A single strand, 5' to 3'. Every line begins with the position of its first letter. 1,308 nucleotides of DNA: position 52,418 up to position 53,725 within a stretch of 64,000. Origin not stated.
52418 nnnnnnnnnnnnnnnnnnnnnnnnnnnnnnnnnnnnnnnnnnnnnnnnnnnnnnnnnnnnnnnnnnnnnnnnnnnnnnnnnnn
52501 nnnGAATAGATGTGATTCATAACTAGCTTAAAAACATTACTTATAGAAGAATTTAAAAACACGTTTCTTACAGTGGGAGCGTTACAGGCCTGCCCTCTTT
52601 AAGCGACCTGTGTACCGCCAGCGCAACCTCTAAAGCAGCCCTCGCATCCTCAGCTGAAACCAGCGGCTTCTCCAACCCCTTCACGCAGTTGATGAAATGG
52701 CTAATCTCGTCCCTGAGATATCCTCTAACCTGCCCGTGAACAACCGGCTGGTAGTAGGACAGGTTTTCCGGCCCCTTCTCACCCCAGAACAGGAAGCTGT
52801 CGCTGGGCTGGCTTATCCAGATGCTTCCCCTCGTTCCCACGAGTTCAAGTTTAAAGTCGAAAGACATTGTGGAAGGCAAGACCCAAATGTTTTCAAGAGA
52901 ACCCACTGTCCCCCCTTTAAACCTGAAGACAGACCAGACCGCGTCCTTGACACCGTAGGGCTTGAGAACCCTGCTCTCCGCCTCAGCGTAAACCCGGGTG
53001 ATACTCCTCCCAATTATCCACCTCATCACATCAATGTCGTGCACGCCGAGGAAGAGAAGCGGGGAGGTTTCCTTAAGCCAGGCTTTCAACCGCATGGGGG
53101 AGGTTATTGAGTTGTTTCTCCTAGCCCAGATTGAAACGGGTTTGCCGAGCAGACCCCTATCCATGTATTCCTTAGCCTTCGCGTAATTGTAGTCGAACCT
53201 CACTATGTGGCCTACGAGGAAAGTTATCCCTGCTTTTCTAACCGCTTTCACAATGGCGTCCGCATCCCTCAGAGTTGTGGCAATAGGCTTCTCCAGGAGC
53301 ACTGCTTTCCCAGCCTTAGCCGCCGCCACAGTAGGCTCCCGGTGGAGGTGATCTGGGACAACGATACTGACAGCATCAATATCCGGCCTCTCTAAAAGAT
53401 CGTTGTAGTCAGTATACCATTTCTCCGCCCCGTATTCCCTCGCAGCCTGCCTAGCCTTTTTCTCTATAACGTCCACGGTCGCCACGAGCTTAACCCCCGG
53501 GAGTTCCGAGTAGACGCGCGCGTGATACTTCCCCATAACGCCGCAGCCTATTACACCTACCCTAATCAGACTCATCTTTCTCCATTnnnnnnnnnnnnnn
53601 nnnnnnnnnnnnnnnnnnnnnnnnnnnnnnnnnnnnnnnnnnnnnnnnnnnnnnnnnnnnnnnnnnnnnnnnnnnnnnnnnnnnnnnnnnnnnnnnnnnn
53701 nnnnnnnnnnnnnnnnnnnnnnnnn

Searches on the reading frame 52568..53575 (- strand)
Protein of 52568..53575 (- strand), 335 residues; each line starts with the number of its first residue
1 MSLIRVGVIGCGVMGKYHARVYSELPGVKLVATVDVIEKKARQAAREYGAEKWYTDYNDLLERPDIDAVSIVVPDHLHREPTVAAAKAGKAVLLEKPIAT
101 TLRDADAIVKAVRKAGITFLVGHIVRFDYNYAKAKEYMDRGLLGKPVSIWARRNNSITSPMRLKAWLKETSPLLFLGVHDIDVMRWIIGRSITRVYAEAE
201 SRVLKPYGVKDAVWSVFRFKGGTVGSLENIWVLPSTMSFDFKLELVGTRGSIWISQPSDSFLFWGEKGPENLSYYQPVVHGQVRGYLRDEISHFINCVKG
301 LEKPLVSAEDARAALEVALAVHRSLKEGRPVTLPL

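Call 49: search_protein_families(library=pfam, proteins=[window:52568-53575:-], max_evalue=0.00001)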
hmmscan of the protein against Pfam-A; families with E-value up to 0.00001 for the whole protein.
window:52568-53575:- (335 aa): 3 families
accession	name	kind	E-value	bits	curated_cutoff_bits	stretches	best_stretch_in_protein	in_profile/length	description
PF01408.29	GFO_IDH_MocA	-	6.3e-32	111.2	24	1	4-123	1-120/120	Oxidoreductase family, NAD-binding Rossmann fold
PF22725.1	GFO_IDH_MocA_C3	-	2.6e-20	73.1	27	1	131-252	1-123/124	GFO/IDH/MocA C-terminal domain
PF02894.22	GFO_IDH_MocA_C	-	7.6e-16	59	22.9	1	135-333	1-218/218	Oxidoreductase family, C-terminal alpha/beta domain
